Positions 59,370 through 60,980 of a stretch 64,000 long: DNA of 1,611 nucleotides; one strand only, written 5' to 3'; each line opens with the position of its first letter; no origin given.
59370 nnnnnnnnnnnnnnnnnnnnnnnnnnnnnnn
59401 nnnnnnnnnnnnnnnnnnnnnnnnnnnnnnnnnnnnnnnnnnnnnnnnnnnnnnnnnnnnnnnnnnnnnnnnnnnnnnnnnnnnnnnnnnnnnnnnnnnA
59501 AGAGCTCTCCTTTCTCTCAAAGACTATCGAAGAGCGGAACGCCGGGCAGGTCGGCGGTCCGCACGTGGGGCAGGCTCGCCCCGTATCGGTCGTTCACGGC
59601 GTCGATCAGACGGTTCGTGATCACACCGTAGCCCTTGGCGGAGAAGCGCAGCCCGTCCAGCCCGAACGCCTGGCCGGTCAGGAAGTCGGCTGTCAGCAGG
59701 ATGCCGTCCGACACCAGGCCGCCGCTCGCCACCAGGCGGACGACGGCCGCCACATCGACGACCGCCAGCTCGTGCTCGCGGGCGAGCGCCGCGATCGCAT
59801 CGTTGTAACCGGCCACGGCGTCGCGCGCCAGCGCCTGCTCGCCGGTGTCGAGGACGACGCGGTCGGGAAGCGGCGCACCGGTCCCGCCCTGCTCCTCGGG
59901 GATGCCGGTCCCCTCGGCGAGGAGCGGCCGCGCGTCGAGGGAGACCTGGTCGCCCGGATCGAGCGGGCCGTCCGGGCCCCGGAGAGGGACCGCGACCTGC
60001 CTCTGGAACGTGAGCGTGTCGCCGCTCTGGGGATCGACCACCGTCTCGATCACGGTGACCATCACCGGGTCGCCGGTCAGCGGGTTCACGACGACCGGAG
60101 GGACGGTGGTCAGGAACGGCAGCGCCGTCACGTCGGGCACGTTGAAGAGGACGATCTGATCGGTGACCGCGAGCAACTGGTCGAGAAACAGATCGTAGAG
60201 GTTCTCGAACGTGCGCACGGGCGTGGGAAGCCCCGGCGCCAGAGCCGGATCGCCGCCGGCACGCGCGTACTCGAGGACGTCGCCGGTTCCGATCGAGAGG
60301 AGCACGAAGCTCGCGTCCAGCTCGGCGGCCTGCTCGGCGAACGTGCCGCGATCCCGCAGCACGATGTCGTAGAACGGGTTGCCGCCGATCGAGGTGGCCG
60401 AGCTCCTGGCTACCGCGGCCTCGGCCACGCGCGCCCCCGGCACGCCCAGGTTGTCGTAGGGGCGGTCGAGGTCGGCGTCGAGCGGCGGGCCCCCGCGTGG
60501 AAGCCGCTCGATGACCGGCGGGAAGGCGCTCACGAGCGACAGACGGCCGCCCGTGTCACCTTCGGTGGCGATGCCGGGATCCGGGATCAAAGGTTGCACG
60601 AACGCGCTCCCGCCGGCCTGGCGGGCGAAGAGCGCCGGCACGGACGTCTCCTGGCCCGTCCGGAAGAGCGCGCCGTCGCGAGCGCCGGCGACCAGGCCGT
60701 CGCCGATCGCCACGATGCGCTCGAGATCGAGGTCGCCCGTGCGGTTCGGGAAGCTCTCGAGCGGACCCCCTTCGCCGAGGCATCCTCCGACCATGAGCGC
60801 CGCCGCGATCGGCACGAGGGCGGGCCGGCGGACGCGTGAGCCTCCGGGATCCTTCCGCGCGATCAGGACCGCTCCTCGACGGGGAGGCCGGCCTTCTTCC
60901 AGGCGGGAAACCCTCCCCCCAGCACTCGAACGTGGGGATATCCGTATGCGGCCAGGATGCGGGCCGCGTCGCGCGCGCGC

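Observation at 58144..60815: Tandem paralogous SGNH-like lipoproteins, one with catalytic residues substituted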

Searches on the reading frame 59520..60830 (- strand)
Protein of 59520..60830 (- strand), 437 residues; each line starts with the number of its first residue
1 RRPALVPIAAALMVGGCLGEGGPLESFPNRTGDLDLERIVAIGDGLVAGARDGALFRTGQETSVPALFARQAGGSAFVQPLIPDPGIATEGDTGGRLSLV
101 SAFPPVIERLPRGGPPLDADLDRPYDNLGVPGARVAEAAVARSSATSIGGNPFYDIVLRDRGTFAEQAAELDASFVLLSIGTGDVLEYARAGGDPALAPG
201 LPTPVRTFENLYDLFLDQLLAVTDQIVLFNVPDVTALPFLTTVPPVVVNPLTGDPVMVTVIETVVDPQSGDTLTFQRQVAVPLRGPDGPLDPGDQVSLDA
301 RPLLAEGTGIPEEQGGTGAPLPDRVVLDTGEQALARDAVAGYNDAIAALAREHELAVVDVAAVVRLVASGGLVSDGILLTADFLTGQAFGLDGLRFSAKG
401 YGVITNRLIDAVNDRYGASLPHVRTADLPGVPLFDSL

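Call 4: search_protein_families(library=pfam, proteins=[window:59520-60815:-], max_evalue=1)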
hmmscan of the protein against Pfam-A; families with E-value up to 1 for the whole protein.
window:59520-60815:- (432 aa): 3 families
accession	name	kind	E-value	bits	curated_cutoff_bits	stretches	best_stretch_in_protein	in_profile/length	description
PF13472.12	Lipase_GDSL_2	-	4.1e-05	24.6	32.9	1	322-396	117-176/178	GDSL-like Lipase/Acylhydrolase family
PF00657.28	Lipase_GDSL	-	0.00033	21.3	23.6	1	34-399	1-204/208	GDSL-like Lipase/Acylhydrolase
PF25399.1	DeaD_dimer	-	0.062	13.8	23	1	327-358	20-51/67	RNA helicase DeaD dimerization domain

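Call 5: search_protein_families(library=ncbifam, proteins=[window:59520-60815:-], max_evalue=1)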
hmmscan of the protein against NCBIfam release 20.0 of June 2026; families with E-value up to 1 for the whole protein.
window:59520-60815:- (432 aa): 0 families

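Call 19: find_homologous_proteins(query=window:59520-60830:-)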
Query window:59520-60830:- (437 aa): 127 proteins with E <= 0.001 among 8000 candidates; the best 120 are listed.
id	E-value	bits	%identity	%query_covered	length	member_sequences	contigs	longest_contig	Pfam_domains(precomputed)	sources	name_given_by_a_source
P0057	2.4e-269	911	100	97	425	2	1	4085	-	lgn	-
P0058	1.7e-211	721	78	96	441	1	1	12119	PF13472.13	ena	-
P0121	2.6e-195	668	73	98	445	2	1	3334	PF13472.13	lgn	-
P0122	4.2e-183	627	71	99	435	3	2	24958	PF13472.13,PF00657.29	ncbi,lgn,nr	ncbi:MAG: hypothetical protein H0W36_06110 [Gemmatimonadetes bacterium]|nr:hypothetical protein [Gem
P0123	1.2e-179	616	70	96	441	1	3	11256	PF13472.13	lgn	-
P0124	8.2e-160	551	63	97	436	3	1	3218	-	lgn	-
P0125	1.9e-159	549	63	95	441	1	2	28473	PF13472.13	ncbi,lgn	ncbi:MAG: hypothetical protein ACREMD_10025 [Gemmatimonadota bacterium]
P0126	1.1e-158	547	62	97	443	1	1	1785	PF13472.13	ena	-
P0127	1.2e-158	547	63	96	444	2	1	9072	-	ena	-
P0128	2.8e-158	545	62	98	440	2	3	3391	PF13472.13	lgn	-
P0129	2.9e-158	545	62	96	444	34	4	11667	-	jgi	jgi:hypothetical protein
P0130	2.7e-157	542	62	96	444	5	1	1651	-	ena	-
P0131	7.9e-157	541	63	94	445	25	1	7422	PF13472.13,PF00657.29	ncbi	-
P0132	2.1e-156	539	61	98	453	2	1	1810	PF13472.13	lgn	-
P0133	3.7e-156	538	62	97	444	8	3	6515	-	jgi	jgi:hypothetical protein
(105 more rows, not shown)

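Call 26: find_related_loci(query=A1, collection=genome_contigs, flank=6000)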
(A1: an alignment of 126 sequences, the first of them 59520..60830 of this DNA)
Query A1 (437 aa) in genome_contigs; peptide patterns used: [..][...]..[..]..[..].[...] (x = any residue, [..] = any of these).
268 stretches matched a pattern; 258 encode a relative of the query (tblastn E <= 1e-3); the best 80 are kept; 80 distinct loci.
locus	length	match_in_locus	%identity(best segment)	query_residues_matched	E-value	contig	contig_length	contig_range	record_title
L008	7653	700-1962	63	17-435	1e-160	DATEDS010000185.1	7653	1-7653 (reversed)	MAG TPA_asm: Gemmatimonadota bacterium isolate SMAG_U8713 k141_2430899, whole genome shotgun sequence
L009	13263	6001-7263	62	17-435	6e-159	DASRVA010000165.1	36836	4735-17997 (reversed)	MAG TPA_asm: Gemmatimonadota bacterium isolate SMAG_U8626 k141_2725231, whole genome shotgun sequence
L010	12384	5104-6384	62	12-435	3e-157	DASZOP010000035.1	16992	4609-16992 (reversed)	MAG TPA_asm: Gemmatimonadota bacterium isolate SMAG_U5948 k141_18572, whole genome shotgun sequence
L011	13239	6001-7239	62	23-435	1e-155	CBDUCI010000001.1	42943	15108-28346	MAG TPA_asm: uncultured bacterium isolate ERR2431957_metabat2_43 genome assembly, contig: ERZ23878503.59, whole genome s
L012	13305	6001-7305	60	2-434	5e-155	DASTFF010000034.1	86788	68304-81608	MAG TPA_asm: Gemmatimonadota bacterium isolate SMAG_U867 k141_609784, whole genome shotgun sequence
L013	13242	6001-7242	63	23-436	4e-155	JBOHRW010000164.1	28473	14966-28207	MAG: Gemmatimonadota bacterium isolate M3-B2_metabat2.bin.87 k127_843293, whole genome shotgun sequence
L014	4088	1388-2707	59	1-434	1e-159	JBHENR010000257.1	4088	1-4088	MAG: Gemmatimonadota bacterium isolate S5_bin.23.orig S5_k141_2542420, whole genome shotgun sequence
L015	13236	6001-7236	62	23-434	4e-154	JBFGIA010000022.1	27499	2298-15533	MAG: Gemmatimonadota bacterium isolate Mix_sand02.2020.12.Z.53 k141_3017514_length_27499_cov_11.0000, whole genome shotg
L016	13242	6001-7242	61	23-436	7e-153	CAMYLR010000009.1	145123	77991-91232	MAG: uncultured Gemmatimonadales bacterium isolate ES_M_Gemmatimonadota_02 genome assembly, contig: scaffold_165, whole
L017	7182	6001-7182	62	23-416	2e-148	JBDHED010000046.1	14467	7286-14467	MAG: Gemmatimonadota bacterium isolate M8-44_Bin_140 M8-44_Bin_140_scaffold_17313, whole genome shotgun sequence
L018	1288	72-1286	62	1-405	1e-162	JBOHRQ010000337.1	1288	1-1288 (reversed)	MAG: Gemmatimonadota bacterium isolate SD8030_maxbin2.bin.2 NODE_73173_length_1288_cov_9.628768, whole genome shotgun se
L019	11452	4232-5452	58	26-435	5e-137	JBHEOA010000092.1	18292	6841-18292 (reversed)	MAG: Gemmatimonadota bacterium isolate S5_bin.8.orig S5_k141_34264, whole genome shotgun sequence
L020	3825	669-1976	57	7-434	4e-137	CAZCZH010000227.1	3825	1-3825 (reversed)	MAG TPA_asm: uncultured Gemmatimonadales bacterium isolate SRP214966_co2_143 genome assembly, contig: NODE_52110_length_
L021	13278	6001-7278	55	16-434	2e-131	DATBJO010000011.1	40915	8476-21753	MAG TPA_asm: Gemmatimonadota bacterium isolate SMAG_U3922 k141_2841693, whole genome shotgun sequence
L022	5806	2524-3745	62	23-434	2e-131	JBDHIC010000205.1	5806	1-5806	MAG: Gemmatimonadota bacterium isolate M8-62_Bin_88 M8-62_Bin_88_scaffold_219897, whole genome shotgun sequence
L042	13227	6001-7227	36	25-430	6e-66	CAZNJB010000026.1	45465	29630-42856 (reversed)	MAG TPA_asm: uncultured Melioribacteraceae bacterium isolate binchicken_co64_133 genome assembly, contig: NODE_465_lengt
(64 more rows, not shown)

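Call 33: search_protein_families(library=pfam, proteins=[L042:232-2577:+, L042:2585-4078:+, L042:4071-4571:+, L042:4642-5889:+, L042:5908-7314:+, L042:7326-7820:+, L042:7821-8498:+], max_evalue=0.001)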
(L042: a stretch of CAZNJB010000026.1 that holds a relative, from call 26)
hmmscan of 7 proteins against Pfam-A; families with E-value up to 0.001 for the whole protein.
L042:232-2577:+ (781 aa): 3 families
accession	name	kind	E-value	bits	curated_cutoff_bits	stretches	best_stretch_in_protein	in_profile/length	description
PF00488.27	MutS_V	-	9e-38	130.6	30.2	1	333-513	1-183/188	MutS domain V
PF01713.27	Smr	-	1.4e-23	83.2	25.7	1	706-780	1-76/77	Smr domain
PF20297.4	MSSS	-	9.8e-08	32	26.8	1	637-678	1-42/42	MutS2 and Smr-associated SH3 domain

L042:2585-4078:+ (497 aa): 8 families
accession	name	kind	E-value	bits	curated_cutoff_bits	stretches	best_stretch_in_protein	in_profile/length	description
PF02786.22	CPSase_L_D2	-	2.7e-79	266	19.8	1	116-322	2-209/211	Carbamoyl-phosphate synthase L chain, ATP binding domain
PF00289.28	Biotin_carb_N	-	4.8e-45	153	25.5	1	1-109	1-109/110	Biotin carboxylase, N-terminal domain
PF02785.25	Biotin_carb_C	-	4.8e-38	130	32.4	1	336-442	1-107/108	Biotin carboxylase C-terminal domain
PF07478.18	Dala_Dala_lig_C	-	2.7e-11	43.8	24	1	140-291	24-174/204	D-ala D-ala ligase C-terminus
PF02222.28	ATP-grasp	-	1.6e-08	34.9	27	1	124-292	4-162/179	ATP-grasp domain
PF08443.16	RimK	-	1.2e-05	25.4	21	1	136-311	22-183/188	RimK-like ATP-grasp domain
PF02655.19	ATP-grasp_3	-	1.8e-05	25.3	23.2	1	123-294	11-158/160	ATP-grasp domain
PF01071.24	GARS_A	-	0.0001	22.7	27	1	114-222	1-105/194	Phosphoribosylglycinamide synthetase, ATP-grasp (A) domain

L042:4071-4571:+ (166 aa): 3 families
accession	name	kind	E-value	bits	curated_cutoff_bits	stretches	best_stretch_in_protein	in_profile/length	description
PF00364.28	Biotin_lipoyl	-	5e-18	65.2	22.1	1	99-165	2-73/73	Biotin-requiring enzyme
PF13533.13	Biotin_lipoyl_2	-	0.00038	20.7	29.8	0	137-166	3-32/32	Biotin-lipoyl like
PF13437.12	HlyD_3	-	0.00072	20.7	22.2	0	137-165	2-30/106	HlyD family secretion protein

L042:4642-5889:+ (415 aa): 3 families
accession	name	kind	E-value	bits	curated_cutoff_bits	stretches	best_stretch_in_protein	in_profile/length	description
PF03349.22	Toluene_X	-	9.3e-76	255.4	29.7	1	14-415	3-421/421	Outer membrane protein transport protein (OMPP1/FadL/TodX)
PF10677.15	DUF2490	-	2e-07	31.4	29.8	0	352-381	152-181/186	Protein of unknown function (DUF2490)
PF13505.12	OMP_b-brl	-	2.4e-05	25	28.7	1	260-415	49-175/175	Outer membrane protein beta-barrel domain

L042:5908-7314:+ (468 aa): 2 families
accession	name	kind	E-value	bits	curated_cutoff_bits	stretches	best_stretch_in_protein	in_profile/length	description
PF13472.12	Lipase_GDSL_2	-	1.1e-12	49.3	32.9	1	337-413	116-178/178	GDSL-like Lipase/Acylhydrolase family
PF00657.28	Lipase_GDSL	-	5e-12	46.8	23.6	1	317-417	119-207/208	GDSL-like Lipase/Acylhydrolase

L042:7326-7820:+ (164 aa): 1 family
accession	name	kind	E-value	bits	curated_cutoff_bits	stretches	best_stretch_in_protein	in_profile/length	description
PF05036.18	SPOR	-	2.1e-08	34.8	21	1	89-161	5-76/76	SPOR domain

L042:7821-8498:+ (225 aa): 0 families

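Call 51: predict_structure(alignment_id=A1)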
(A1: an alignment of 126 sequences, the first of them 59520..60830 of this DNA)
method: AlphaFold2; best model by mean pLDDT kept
length: 437 residues; sequences in the alignment: 126
mean_pLDDT: 94.2   pTM: 0.91
mean pLDDT of the five models: 94.2, 94.2, 93.8, 93.8, 93.5
residues with pLDDT >= 90: 388; 70-90: 22; 50-70: 24; < 50: 3
segments of 3 or more residues with pLDDT < 50: none
pLDDT, mean of each block of 10 residues (from residue 1): 61 63 65 95 98 98 98 91 97 91 91 95 98 97 97 98 98 98 98 97 98 99 98 98 97 95 96 97 98 97 97 98 98 99 99 98 98 98 97 98 99 97 97 73
secondary structure, 60 per line:
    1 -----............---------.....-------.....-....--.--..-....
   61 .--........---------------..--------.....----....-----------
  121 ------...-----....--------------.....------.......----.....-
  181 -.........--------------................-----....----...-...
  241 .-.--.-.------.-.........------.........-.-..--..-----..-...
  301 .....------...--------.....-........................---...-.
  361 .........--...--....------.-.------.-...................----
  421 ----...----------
elements in order: H6-17 H27-31 E39-43 H45-48 H57-61 H64-71 E97-101 E106-109 E127-129 H135-138 H153-157 H164-170 E175-179 H182-190 H205-220 E226-229 H238-241 E257-265 E272-280 H298-305 H329-352 E356-358 H360-369 E372-374 E377-380 H398-416

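Call 56: fold_search(model_id=the predicted structure, library=pdb)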
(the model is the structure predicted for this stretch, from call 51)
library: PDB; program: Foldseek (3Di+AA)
matches with E <= 10: 421; with E <= 0.001: 14
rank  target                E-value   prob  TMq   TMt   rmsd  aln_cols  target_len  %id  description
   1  5xtu                  9.9e-05  1.00  0.42  0.54   9.5       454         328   11  Crystal Structure of GDSL Esterase of Photobacterium sp. J15 (released 2018-10-10)
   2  8hwp                  1.5e-04  1.00  0.38  0.48  12.0       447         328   11  Crystal Structure of Mutant GDSL Esterase of Photobacterium sp. J15 S12A in Complex with Butyrate (released 2023-06-28)
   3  8h09_B                2.2e-04  1.00  0.35  0.39  11.0       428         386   12  Structure of the thermolabile hemolysin from Vibrio alginolyticus (apo form) (released 2023-08-16)
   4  8h0a_B                2.6e-04  1.00  0.35  0.40  11.0       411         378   12  Structure of the thermolabile hemolysin from Vibrio alginolyticus (in complex with lauric acid) (released 2023-08-16)
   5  6jl1                  3.7e-04  1.00  0.35  0.39  11.0       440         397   12  Crystal structure of VvPlpA G389D from Vibrio vulnificus (released 2019-05-15)
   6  8h0b_B                3.7e-04  1.00  0.35  0.39  10.7       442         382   12  Structure of the thermolabile hemolysin from Vibrio alginolyticus (in complex with oleic acid) (released 2023-08-16)
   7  6jl0                  3.9e-04  1.00  0.29  0.32  11.8       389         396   13  Crystal structure of VvPlpA from Vibrio vulnificus (released 2019-05-15)
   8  5w7e_A                3.9e-04  1.00  0.36  0.31  14.7       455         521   12  Murine acyloxyacyl hydrolase (AOAH), S262A mutant, with dimyristoyl phosphatidylcholine (released 2018-01-03)
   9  5w7f_B                3.9e-04  1.00  0.36  0.31  14.0       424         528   12  Murine acyloxyacyl hydrolase (AOAH), S262A mutant, with lipid A (released 2018-01-03)
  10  6jkz                  5.3e-04  1.00  0.29  0.32  12.0       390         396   13  Crystal structure of VvPlpA from Vibrio vulnificus (released 2019-05-15)
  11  8h0c_A                6.0e-04  1.00  0.35  0.40  10.2       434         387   13  Structure of the thermolabile hemolysin from Vibrio alginolyticus (in complex with arachidonic acid) (released 2023-08-16)
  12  8h0c_B                6.7e-04  1.00  0.37  0.41   9.7       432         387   12  Structure of the thermolabile hemolysin from Vibrio alginolyticus (in complex with arachidonic acid) (released 2023-08-16)
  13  9hi5_C                7.1e-04  1.00  0.33  0.67   8.2       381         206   10  Structure of scaffold FI6-focused design_02 (released 2025-12-03)
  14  1yzf                  9.1e-04  1.00  0.33  0.68   8.8       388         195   10  Crystal structure of the lipase/acylhydrolase from Enterococcus faecalis (released 2005-04-12)
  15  9hi4_C                1.3e-03  1.00  0.35  0.68   7.2       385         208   10  Structure of FI6-focused design_03 scaffold in complex with FI6-Fab (released 2025-12-03)
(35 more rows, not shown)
